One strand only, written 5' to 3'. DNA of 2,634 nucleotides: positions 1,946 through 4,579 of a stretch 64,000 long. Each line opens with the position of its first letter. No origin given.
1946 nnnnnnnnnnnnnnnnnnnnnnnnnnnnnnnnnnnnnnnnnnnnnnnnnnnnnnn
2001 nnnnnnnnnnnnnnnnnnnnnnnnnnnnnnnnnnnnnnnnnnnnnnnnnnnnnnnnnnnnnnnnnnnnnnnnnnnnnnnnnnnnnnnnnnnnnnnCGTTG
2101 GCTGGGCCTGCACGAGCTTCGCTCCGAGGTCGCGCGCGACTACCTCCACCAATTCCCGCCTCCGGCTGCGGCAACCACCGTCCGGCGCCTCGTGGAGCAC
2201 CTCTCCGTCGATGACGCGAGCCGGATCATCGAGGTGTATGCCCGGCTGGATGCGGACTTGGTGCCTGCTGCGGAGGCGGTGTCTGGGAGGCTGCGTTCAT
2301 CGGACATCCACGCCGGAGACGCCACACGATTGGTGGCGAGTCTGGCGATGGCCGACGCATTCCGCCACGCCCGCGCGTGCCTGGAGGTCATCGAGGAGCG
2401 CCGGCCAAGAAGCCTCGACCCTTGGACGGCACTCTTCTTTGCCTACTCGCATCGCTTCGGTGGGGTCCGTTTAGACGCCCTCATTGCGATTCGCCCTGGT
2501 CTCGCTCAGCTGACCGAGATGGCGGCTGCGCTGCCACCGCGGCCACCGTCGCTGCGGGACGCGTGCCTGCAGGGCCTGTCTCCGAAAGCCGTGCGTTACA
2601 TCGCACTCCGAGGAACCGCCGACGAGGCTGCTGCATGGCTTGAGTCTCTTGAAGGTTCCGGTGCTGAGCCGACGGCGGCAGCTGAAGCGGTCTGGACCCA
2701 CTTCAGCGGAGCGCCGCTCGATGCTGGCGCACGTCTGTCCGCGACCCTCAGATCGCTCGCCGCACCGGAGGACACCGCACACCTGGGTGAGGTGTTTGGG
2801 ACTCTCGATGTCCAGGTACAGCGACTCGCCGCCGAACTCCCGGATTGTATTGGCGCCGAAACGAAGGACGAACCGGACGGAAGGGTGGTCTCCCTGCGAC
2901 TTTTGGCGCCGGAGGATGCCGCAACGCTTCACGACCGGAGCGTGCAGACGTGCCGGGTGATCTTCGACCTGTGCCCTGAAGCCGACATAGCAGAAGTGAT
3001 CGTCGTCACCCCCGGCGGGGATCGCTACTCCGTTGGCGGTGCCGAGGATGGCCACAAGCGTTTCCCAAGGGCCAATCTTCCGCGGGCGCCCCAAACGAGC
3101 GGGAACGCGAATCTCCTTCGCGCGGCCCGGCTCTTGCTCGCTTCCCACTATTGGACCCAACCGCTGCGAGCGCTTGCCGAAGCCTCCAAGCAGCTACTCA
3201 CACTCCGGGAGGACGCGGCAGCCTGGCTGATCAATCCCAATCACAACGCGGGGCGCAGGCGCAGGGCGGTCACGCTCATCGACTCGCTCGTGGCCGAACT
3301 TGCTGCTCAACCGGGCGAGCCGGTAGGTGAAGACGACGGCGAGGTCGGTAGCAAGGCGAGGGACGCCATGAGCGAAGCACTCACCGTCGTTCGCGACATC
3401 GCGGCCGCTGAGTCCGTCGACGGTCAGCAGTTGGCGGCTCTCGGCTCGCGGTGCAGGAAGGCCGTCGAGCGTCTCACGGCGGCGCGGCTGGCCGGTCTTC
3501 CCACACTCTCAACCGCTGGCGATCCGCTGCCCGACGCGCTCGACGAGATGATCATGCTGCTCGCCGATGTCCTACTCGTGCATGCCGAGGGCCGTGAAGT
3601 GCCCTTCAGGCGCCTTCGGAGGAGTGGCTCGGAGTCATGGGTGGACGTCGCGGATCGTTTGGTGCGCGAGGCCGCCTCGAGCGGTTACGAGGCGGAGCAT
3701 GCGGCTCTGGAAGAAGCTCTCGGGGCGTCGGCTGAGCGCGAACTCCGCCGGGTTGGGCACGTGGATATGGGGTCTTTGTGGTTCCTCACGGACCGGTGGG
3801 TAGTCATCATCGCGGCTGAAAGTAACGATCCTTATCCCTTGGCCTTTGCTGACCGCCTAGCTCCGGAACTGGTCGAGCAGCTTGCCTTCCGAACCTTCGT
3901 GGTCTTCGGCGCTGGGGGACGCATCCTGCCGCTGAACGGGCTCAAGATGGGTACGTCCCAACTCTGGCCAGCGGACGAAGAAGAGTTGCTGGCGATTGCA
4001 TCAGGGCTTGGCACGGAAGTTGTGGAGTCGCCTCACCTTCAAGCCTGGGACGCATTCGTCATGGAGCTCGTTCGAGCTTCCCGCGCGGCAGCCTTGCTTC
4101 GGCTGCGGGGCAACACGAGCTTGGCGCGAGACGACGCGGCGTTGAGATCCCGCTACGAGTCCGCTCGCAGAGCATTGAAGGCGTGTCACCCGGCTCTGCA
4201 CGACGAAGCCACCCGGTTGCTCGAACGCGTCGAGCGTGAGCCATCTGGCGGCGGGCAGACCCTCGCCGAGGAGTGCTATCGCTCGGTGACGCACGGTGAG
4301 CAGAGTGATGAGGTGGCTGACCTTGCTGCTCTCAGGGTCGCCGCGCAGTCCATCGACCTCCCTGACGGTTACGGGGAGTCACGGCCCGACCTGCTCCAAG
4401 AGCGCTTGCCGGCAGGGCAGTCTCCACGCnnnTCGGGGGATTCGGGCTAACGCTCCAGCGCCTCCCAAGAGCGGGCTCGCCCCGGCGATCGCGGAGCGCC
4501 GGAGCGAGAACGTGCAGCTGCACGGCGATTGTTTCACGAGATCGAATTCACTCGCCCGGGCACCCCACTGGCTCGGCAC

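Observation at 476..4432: Avs-like STAND NTPase with N-terminal restriction-endonuclease-fold motif, convergent with the AAA/NACHT operon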

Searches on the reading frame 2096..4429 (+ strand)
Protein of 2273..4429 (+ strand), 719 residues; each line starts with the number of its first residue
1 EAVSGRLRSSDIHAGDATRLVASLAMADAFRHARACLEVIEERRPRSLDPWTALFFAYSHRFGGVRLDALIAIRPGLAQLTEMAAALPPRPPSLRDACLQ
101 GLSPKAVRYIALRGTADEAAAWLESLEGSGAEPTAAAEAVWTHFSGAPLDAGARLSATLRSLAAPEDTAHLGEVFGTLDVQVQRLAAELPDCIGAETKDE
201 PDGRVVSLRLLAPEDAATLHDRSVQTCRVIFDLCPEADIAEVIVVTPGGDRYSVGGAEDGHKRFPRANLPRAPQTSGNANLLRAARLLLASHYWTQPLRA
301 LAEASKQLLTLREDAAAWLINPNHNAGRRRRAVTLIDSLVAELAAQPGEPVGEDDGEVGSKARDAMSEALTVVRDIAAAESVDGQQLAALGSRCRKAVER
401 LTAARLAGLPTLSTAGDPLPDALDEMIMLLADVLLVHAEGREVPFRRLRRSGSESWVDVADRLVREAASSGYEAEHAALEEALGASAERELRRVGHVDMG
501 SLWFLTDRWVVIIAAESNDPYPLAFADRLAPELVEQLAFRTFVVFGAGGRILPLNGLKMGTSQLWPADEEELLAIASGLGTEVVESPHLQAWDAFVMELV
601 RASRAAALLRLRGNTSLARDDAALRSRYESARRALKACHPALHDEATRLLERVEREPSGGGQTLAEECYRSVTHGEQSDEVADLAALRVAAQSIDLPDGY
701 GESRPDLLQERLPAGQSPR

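Call 29: predict_structure(alignment_id=A3)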
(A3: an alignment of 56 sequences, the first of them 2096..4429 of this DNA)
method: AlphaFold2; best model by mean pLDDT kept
length: 778 residues; sequences in the alignment: 56
mean_pLDDT: 88.0   pTM: 0.80
mean pLDDT of the five models: 88.0, 87.8, 86.5, 85.7, 85.7
residues with pLDDT >= 90: 522; 70-90: 189; 50-70: 28; < 50: 39
segments of 3 or more residues with pLDDT < 50: 1-9, 411-417, 758-778
pLDDT, mean of each block of 10 residues (from residue 1): 41 54 80 94 94 94 94 97 97 96 88 94 88 87 95 94 94 97 92 90 94 95 85 91 94 96 97 89 96 97 95 90 95 93 90 87 96 93 90 96 74 54 94 91 90 95 87 90 97 89 63 91 93 94 82 89 93 81 85 91 89 86 87 92 90 96 95 91 95 95 94 90 93 89 90 67 35 28
secondary structure, 60 per line:
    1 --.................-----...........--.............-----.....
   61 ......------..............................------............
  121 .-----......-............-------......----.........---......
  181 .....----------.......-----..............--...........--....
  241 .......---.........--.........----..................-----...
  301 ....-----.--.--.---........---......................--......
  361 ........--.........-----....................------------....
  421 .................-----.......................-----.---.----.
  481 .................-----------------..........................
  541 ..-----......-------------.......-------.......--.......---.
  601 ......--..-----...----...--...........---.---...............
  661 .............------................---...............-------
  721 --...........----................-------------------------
elements in order (helices of 4 or more, strands of 3 or more residues): H3-19 H25-35 H38-50 H56-66 H73-102 H109-121 H127-132 H134-145 H153-158 H163-171 H175-185 H196-202 H208-221 H224-234 H237-247 E251-259 E262-270 H275-292 E298-304 E320-324 H331-352 H355-368 H371-379 H385-404 H417-437 H443-465 H480-497 H515-542 E548-553 E567-573 H581-587 H590-596 E600-606 E616-618 E623-625 H628-638 H646-673 H680-695 H699-713 H723-733 H738-753

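Call 34: fold_search(model_id=the predicted structure, library=pdb)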
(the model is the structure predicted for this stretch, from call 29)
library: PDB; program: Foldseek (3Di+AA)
matches with E <= 10: 330; with E <= 0.001: 0
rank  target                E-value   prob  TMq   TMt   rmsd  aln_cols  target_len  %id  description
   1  7evn_C                1.7e-01  0.10  0.10  0.10  31.6       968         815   10  The cryo-EM structure of the DDX42-SF3b complex (released 2022-08-03)
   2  5o9z_v                3.1e-01  0.09  0.11  0.11  28.8       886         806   10  Cryo-EM structure of a pre-catalytic human spliceosome primed for activation (B complex) (released 2017-08-16)
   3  5vrf_A                3.7e-01  0.20  0.09  0.18  20.1       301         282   14  CryoEM Structure of the Zinc Transporter YiiP from helical crystals (released 2018-03-14)
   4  8qo9_B1               4.2e-01  0.09  0.12  0.11  32.1       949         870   10  Cryo-EM structure of a human spliceosomal B complex protomer (released 2024-01-24)
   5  6xns_E                4.4e-01  0.13  0.09  0.16  25.8       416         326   13  C3_crown-05 (released 2020-12-23)
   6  3eom_A                5.9e-01  0.12  0.09  0.16  23.9       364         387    9  2.4 A crystal structure of native glutaryl-coa dehydrogenase from Burkholderia pseudomallei (released 2008-10-21)
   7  7onb_C                5.9e-01  0.08  0.11  0.11  30.2       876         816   10  Structure of the U2 5' module of the A3'-SSA complex (released 2021-08-04)
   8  7ay1_B                6.2e-01  0.06  0.12  0.10  29.4       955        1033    9  Cryo-EM structure of USP1-UAF1 bound to mono-ubiquitinated FANCD2, and FANCI (released 2021-03-24)
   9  3eon_D                6.7e-01  0.11  0.09  0.15  24.1       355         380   10  2.55A crystal structure of native glutaryl-coa dehydrogenase from Burkholderia pseudomallei in complex with a small mo (released 2008-10-21)
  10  4u83_B                7.0e-01  0.06  0.08  0.14  24.2       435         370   13  Structure of Brucella Abortus Butyryl-CoA dehydrogenase (released 2014-12-17)
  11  3eon_A                7.3e-01  0.10  0.09  0.16  24.4       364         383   10  2.55A crystal structure of native glutaryl-coa dehydrogenase from Burkholderia pseudomallei in complex with a small mo (released 2008-10-21)
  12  6rw4_4                8.7e-01  0.04  0.08  0.10  25.2       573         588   11  Structure of human mitochondrial 28S ribosome in complex with mitochondrial IF3 (released 2020-06-03)
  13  5xb8_C                8.7e-01  0.04  0.06  0.09  27.1       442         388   12  Crystal structure of dibenzothiophene monooxygenase (TdsC) from Paenibacillus sp. A11-2 (released 2017-08-09)
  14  8f6k_B                9.4e-01  0.12  0.09  0.19  20.0       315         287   14  Cryo-EM structure of a Zinc-loaded H263A/D287A mutant of the YiiP-Fab complex (released 2023-02-08)
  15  5ird_MODEL_1_A        9.8e-01  0.93  0.07  0.39   3.0        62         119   16  Solution structure of Rv1466 from Mycobacterium tuberculosis, a protein associated with [Fe-S] complex assembl (released 2016-05-25)
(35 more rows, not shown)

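Call 42: find_homologous_proteins(query=window:2273-4429:+, max_evalue=0.01)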
Query window:2273-4429:+ (719 aa): 20 proteins with E <= 0.01 among 8000 candidates.
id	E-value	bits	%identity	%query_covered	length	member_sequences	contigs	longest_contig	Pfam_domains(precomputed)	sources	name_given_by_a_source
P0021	0.0e+0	1333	88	100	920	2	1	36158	-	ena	-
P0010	0.0e+0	1037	71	97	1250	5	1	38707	PF25199.2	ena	-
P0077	6.3e-294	995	69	97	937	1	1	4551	-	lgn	-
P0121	1.9e-278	944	78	78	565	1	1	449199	-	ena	-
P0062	1.4e-264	898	62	97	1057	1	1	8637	PF25199.2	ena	-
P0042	1.0e-235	803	58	97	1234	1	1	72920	PF25199.2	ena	-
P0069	9.0e-233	793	56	97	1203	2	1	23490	PF25199.2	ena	-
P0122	1.7e-227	775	55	97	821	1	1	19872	-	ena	-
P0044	6.3e-225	767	56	97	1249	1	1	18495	PF25199.2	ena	-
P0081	8.1e-224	763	56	97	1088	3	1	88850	-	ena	-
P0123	1.7e-216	739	58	88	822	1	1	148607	-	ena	-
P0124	4.8e-200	685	56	83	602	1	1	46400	-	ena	-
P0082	8.0e-200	684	50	97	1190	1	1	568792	PF25199.2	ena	-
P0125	6.2e-196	671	52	97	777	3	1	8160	-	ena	-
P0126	7.6e-177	608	53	80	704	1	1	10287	-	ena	-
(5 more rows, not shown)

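Call 65: search_protein_representatives(alignment_id=A5)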
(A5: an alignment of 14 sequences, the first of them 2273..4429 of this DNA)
Query: 14 sequences, 700 profile positions. Proteins with E-value up to 0.001 (for the whole library): 389; up to 1e-10: 225; up to 1e-30: 142. The best 150 are listed.
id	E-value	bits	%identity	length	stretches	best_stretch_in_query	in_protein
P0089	1.2e-251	853.4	-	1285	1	1-698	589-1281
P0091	9.6e-251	850.4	-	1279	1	2-699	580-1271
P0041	5.5e-224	762.0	-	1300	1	1-696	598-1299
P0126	3.1e-183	627.3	-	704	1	3-571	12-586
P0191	3.9e-176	603.8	-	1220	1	5-696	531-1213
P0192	2.6e-163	561.4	-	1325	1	2-697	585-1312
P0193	4.2e-163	560.8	-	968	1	3-698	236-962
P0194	4.4e-163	560.7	-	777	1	3-687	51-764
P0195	3.2e-159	547.9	-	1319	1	9-686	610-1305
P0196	1.4e-152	525.9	-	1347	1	3-692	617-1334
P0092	2.4e-150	518.6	-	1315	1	1-694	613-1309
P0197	1.6e-149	515.9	-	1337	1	5-695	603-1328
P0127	2.6e-148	511.8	-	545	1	164-697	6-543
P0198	4.3e-148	511.1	-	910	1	1-694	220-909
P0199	1.6e-146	506.0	-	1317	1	11-695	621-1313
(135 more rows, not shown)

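Call 78: fold_search(model_id=the predicted structure, library=viral)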
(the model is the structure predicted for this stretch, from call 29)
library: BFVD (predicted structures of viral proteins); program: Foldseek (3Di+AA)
matches with E <= 10: 252; with E <= 0.001: 0
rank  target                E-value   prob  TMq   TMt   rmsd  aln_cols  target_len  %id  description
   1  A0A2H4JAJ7            1.0e-01  1.00  0.08  0.34   5.8        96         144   12  Uncharacterized protein [uncultured Caudovirales phage]
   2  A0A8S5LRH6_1          1.7e-01  0.06  0.07  0.06  38.9       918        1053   12  Uncharacterized protein [Myoviridae sp. ctSGr1]
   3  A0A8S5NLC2            2.1e-01  0.07  0.07  0.06  32.7       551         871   12  Minor capsid protein [Siphoviridae sp. ctFbs2]
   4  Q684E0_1              2.1e-01  0.10  0.11  0.08  54.2       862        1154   10  (no name in the UniProt tables at hand)
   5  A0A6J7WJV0            3.0e-01  0.11  0.08  0.09  34.4       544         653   12  Uncharacterized protein [uncultured Caudovirales phage]
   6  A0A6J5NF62            3.1e-01  0.15  0.10  0.11  37.0       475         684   14  Lysozyme [uncultured Caudovirales phage]
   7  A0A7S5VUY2            3.4e-01  0.11  0.08  0.08  29.8       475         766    9  (no name in the UniProt tables at hand)
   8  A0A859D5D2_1          4.4e-01  0.05  0.09  0.07  39.0       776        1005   11  RNA-directed RNA polymerase L [Ubmeje virus]
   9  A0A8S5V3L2            4.8e-01  0.07  0.08  0.09  32.8       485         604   12  Minor capsid protein [Myoviridae sp. ctk6V34]
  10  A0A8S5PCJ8            5.4e-01  0.05  0.07  0.08  30.2       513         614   11  Minor capsid protein [Siphoviridae sp. ctc6d98]
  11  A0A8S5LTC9            6.1e-01  0.25  0.07  0.14   6.9        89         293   10  Double zinc ribbon protein [Siphoviridae sp. ctOIB27]
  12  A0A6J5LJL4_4          6.7e-01  0.03  0.08  0.06  32.8       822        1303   12  LT_GEWL domain containing protein [uncultured Caudovirales phage]
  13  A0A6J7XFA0            7.0e-01  0.03  0.08  0.07  36.5       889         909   13  Uncharacterized protein [uncultured Caudovirales phage]
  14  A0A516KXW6            7.3e-01  0.04  0.11  0.09  34.5       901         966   12  (no name in the UniProt tables at hand)
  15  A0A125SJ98            8.3e-01  0.15  0.08  0.10  24.9       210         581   12  (no name in the UniProt tables at hand)
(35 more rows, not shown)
